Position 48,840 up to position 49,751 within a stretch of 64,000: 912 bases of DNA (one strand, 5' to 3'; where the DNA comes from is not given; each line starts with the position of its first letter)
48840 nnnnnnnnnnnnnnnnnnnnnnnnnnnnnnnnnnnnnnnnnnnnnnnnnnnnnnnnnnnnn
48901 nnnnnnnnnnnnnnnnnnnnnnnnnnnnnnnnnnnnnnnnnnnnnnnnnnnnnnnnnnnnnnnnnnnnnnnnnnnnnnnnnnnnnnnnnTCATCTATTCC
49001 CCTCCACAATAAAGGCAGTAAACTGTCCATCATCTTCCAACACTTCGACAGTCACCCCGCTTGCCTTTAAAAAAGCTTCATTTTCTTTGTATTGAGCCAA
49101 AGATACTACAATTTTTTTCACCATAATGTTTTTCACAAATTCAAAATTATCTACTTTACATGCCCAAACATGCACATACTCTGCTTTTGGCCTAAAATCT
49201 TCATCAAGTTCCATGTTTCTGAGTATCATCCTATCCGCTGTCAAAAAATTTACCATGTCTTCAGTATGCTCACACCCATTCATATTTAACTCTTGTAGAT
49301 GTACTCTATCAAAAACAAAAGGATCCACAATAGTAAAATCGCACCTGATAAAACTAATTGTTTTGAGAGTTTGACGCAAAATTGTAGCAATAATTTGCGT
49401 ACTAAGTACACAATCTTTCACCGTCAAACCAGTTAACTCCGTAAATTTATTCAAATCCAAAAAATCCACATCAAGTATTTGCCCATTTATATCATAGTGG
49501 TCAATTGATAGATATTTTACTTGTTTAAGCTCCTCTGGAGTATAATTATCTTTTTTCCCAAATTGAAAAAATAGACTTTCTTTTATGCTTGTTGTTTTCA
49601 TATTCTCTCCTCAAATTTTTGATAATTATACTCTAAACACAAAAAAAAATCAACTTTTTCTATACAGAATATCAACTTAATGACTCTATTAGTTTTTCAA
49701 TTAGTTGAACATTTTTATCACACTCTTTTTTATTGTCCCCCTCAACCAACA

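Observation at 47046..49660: Accessory operon: LRR-like protein + transglutaminase-fold Cys-His-Asp protein + 51-aa Lys/Cys-rich peptide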

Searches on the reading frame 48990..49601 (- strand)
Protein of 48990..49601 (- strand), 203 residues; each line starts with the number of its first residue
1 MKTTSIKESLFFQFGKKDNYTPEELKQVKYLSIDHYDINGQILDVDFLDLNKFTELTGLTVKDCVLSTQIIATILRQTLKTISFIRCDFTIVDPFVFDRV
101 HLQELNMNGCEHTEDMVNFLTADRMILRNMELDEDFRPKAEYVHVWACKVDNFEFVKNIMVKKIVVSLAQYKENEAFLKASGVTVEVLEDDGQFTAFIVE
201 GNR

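Call 3: search_protein_families(library=pfam, proteins=[window:48990-49601:-], max_evalue=1)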
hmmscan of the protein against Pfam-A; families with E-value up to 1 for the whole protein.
window:48990-49601:- (203 aa): 0 families

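Call 4: search_protein_families(library=ncbifam, proteins=[window:48990-49601:-], max_evalue=1)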
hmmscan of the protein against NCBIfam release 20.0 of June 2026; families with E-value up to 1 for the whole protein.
window:48990-49601:- (203 aa): 0 families

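Call 38: find_homologous_proteins(query=window:48990-49601:-, max_evalue=0.01)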
Query window:48990-49601:- (203 aa): 3 proteins with E <= 0.01 among 126 candidates.
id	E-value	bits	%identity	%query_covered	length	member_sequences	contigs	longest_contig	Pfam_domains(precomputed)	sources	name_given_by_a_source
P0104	1.7e-129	447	100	100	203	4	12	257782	-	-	-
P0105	1.4e-96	340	71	100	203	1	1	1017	-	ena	-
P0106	1.4e-96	340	72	100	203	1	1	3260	-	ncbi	-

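Call 39: find_encoding_contigs(protein=P0106, flank=6000, max_places=3)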
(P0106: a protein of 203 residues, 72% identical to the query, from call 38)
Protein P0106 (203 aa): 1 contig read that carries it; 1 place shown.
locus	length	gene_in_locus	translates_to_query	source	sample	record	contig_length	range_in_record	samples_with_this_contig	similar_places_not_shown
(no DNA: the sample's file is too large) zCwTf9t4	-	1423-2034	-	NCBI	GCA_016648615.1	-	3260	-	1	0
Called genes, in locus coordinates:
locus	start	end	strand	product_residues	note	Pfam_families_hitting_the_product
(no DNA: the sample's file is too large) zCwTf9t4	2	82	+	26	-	?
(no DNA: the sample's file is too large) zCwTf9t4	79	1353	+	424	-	PF02878:PGM_PMM_I, PF02879:PGM_PMM_II, PF02880:PGM_PMM_III, PF00408:PGM_PMM_IV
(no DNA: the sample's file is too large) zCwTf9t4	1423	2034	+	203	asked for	-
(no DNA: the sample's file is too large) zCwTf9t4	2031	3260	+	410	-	?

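Call 40: find_encoding_contigs(protein=P0104, flank=3000, max_places=6)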
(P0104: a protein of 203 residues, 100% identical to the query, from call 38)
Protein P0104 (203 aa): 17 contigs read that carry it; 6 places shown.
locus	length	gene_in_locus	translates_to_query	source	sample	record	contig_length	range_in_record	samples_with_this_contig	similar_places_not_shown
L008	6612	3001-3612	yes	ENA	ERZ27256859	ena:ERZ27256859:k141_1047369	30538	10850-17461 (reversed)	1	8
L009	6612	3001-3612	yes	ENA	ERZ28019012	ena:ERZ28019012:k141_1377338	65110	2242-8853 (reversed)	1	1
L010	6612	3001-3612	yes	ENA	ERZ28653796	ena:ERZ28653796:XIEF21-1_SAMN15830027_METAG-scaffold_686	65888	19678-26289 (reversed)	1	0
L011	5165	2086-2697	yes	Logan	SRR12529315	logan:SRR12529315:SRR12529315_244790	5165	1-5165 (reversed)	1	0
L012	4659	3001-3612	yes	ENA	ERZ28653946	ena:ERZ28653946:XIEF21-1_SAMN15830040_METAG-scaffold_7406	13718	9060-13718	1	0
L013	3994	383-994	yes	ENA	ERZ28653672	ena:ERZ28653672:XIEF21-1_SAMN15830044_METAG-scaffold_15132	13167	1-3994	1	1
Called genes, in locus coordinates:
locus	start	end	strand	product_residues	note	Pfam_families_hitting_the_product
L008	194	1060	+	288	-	PF00483:NTP_transferase, PF12804:NTP_transf_3 (weak)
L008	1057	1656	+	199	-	PF25084:LbH_EIF2B (faint), PF14602:Hexapep_2 (faint), PF24894:Hexapep_GlmU (weak), PF25087:GMPPB_C, PF00132:Hexapep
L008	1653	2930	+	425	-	PF02878:PGM_PMM_I, PF02879:PGM_PMM_II, PF02880:PGM_PMM_III, PF00408:PGM_PMM_IV (weak)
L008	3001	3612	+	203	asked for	-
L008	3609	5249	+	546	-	-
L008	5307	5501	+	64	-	-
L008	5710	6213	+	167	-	PF02075:RuvC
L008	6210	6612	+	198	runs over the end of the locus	PF01330:RuvA_N, PF14520:HHH_5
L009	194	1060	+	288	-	PF00483:NTP_transferase, PF12804:NTP_transf_3 (weak)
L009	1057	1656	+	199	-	PF25084:LbH_EIF2B (faint), PF14602:Hexapep_2 (faint), PF24894:Hexapep_GlmU (weak), PF25087:GMPPB_C, PF00132:Hexapep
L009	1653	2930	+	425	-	PF02878:PGM_PMM_I, PF02879:PGM_PMM_II, PF02880:PGM_PMM_III, PF00408:PGM_PMM_IV (weak)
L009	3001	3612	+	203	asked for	-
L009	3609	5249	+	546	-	-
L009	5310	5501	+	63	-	-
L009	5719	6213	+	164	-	PF02075:RuvC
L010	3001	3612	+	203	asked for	-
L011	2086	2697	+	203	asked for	-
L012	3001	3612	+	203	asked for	-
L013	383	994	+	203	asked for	-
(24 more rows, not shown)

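Call 51: find_homologous_proteins(query=A4, max_evalue=0.001)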
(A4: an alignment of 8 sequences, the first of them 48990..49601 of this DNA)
Query A4 (8 sequences) (203 aa, profile of the alignment): 19 proteins with E <= 0.001 among 3178 candidates.
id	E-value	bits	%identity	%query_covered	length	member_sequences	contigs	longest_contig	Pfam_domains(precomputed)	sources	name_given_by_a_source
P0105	3.0e-89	316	71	100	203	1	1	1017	-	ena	-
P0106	6.1e-89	315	72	100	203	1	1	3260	-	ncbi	-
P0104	2.2e-85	303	100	100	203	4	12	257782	-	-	-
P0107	1.6e-73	265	24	100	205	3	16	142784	-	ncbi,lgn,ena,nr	ncbi:MAG: hypothetical protein IJL76_03375 [Bacilli bacterium]|nr:hypothetical protein [Bacilli bact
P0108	1.0e-63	233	26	96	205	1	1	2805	-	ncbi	-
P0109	1.5e-63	232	26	96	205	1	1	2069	-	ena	-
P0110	2.9e-61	225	26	96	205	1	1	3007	-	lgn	-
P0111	5.9e-59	217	25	96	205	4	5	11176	-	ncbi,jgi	jgi:hypothetical protein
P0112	1.8e-58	215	25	96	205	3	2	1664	-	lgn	-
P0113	5.6e-53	197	26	95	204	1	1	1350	-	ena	-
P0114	4.1e-51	191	23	96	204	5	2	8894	-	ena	-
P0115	6.7e-44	168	23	95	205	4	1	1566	-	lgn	-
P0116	7.8e-43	164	18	87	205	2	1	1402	-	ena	-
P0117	1.6e-41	160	22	87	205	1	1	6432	-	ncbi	-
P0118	1.6e-29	121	32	96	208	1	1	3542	-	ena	-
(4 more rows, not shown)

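Call 62: predict_structure(alignment_id=A5)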
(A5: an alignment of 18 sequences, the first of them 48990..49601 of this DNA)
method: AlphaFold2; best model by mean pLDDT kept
length: 203 residues; sequences in the alignment: 18
mean_pLDDT: 92.3   pTM: 0.87
mean pLDDT of the five models: 92.3, 92.0, 91.8, 91.5, 91.0
residues with pLDDT >= 90: 154; 70-90: 48; 50-70: 1; < 50: 0
segments of 3 or more residues with pLDDT < 50: none
pLDDT, mean of each block of 10 residues (from residue 1): 87 88 93 89 91 95 94 93 96 90 96 88 96 92 95 92 96 94 94 91 78
secondary structure, 60 per line:
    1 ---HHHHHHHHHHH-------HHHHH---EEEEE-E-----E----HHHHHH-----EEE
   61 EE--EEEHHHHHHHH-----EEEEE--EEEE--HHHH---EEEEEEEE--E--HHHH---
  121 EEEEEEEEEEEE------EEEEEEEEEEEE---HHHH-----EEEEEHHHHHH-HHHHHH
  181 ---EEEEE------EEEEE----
elements in order: H4-14 H22-26 E30-34 H47-52 E58-62 E65-67 H68-75 E81-85 E88-91 H94-97 E101-108 H114-117 E121-132 E139-150 H154-157 E163-167 H168-173 H175-180 E184-188 E195-199

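Call 67: fold_search(model_id=the predicted structure, library=pdb)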
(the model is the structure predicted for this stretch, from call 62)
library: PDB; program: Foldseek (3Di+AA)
matches with E <= 10: 674; with E <= 0.001: 0
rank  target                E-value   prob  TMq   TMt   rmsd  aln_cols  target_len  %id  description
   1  4j4l_A                1.4e-03  1.00  0.56  0.46   6.3       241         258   14  Modular evolution and design of the protein binding interface (released 2014-02-12)
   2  4ezg_B                2.2e-03  1.00  0.42  0.46   6.2       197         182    9  Crystal structure of a putative cell adhesion protein (LMOf2365_1307) from Listeria monocytogenes str. 4b F2365 at 1.5 (released 2012-06-27)
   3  7e5b_B                3.3e-03  1.00  0.49  0.40   7.1       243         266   16  Crystal structure of ASC PYD Domain and Rb-B7 (released 2022-03-02)
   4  4ezg_A                4.1e-03  1.00  0.44  0.46   6.1       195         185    8  Crystal structure of a putative cell adhesion protein (LMOf2365_1307) from Listeria monocytogenes str. 4b F2365 at 1.5 (released 2012-06-27)
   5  8cdj_F                6.7e-03  1.00  0.47  0.33   6.7       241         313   14  CAND1 b-hairpin++-SCF-SKP2 CAND1 rolling SCF engaged (released 2023-04-19)
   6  3vq1_A                7.1e-03  1.00  0.49  0.19   5.2       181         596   11  Crystal structure of mouse TLR4/MD-2/lipid IVa complex (released 2012-05-09)
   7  4psj                  8.8e-03  0.99  0.48  0.40   7.6       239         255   11  Crystal Structure of Engineered Protein. Northeast Structural Genomics Consortium (NESG) Target OR464. (released 2014-03-26)
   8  4uip_B                8.8e-03  0.90  0.37  0.33   8.7       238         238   14  The complex structure of extracellular domain of EGFR with Repebody (rAC1). (released 2015-11-25)
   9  4fmz_B                1.2e-02  0.97  0.40  0.28   7.2       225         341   13  Crystal structure of an internalin (inlF) from Listeria monocytogenes str. 4b F2365 at 1.91 A resolution (released 2012-07-25)
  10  5ijb_A                1.2e-02  1.00  0.43  0.17   7.0       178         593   11  The ligand-free structure of the mouse TLR4/MD-2 complex (released 2016-04-27)
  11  3rfj                  1.2e-02  0.90  0.36  0.30   8.0       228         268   14  Design of a binding scaffold based on variable lymphocyte receptors of jawless vertebrates by module engineering (released 2012-03-14)
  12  2z81_A                1.5e-02  0.99  0.45  0.19   6.9       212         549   14  Crystal structure of the TLR1-TLR2 heterodimer induced by binding of a tri-acylated lipopeptide (released 2007-10-02)
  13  3a7c_A                2.4e-02  0.99  0.43  0.18   5.9       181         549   15  Crystal structure of TLR2-PE-DTPA complex (released 2009-11-24)
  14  4fmz_A                2.4e-02  0.84  0.37  0.26   8.8       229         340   13  Crystal structure of an internalin (inlF) from Listeria monocytogenes str. 4b F2365 at 1.91 A resolution (released 2012-07-25)
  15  4pq8                  2.5e-02  0.99  0.49  0.43   6.0       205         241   14  Crystal Structure of Engineered Protein, Northeast Structural Genomics Consortium Target OR465 (released 2014-03-12)
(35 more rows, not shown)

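Call 69: search_protein_families(library=padloc, proteins=[window:48990-49601:-, P0107], max_evalue=0.1)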
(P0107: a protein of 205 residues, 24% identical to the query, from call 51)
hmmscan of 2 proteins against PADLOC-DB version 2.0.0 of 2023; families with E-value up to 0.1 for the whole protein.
window:48990-49601:- (203 aa): 0 families

P0107 (205 aa): 0 families

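Call 91: search_protein_families(library=pfam, alignment_id=A5, max_evalue=0.1)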
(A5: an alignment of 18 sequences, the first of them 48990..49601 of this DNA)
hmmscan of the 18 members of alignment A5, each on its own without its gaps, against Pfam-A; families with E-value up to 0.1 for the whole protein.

A. member 1, window:48990-49601:- (203 aa): 0 families

B. families by the number of members that match (of 18 scanned): 10 families
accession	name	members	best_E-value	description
PF07723.19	LRR_2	6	0.0019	Leucine Rich Repeat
PF12799.13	LRR_4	4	0.0032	Leucine Rich repeats (2 copies)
PF23247.1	LRR_RPS2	3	0.00098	Plant disease resistance protein RPS2-like, leucine-rich repeats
PF00560.39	LRR_1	2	0.0016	Leucine Rich Repeat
PF21832.1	DUF6892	2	0.045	Family of unknown function (DUF6892)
PF24758.1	LRR_At5g56370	2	0.06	FBD-associated F-box protein At5g56370, LRR repeats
PF08855.15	DUF1825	1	0.0048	Domain of unknown function (DUF1825)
PF22931.4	SAM_TNK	1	0.03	SAM domain-like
PF05062.17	RICH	1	0.044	RICH domain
PF05269.17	Phage_CII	1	0.066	Bacteriophage CII protein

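Call 96: search_protein_families(library=ncbifam, proteins=[P0107], max_evalue=1)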
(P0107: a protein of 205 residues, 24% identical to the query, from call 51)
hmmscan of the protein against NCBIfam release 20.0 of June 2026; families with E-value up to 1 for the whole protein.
P0107 (205 aa): 0 families
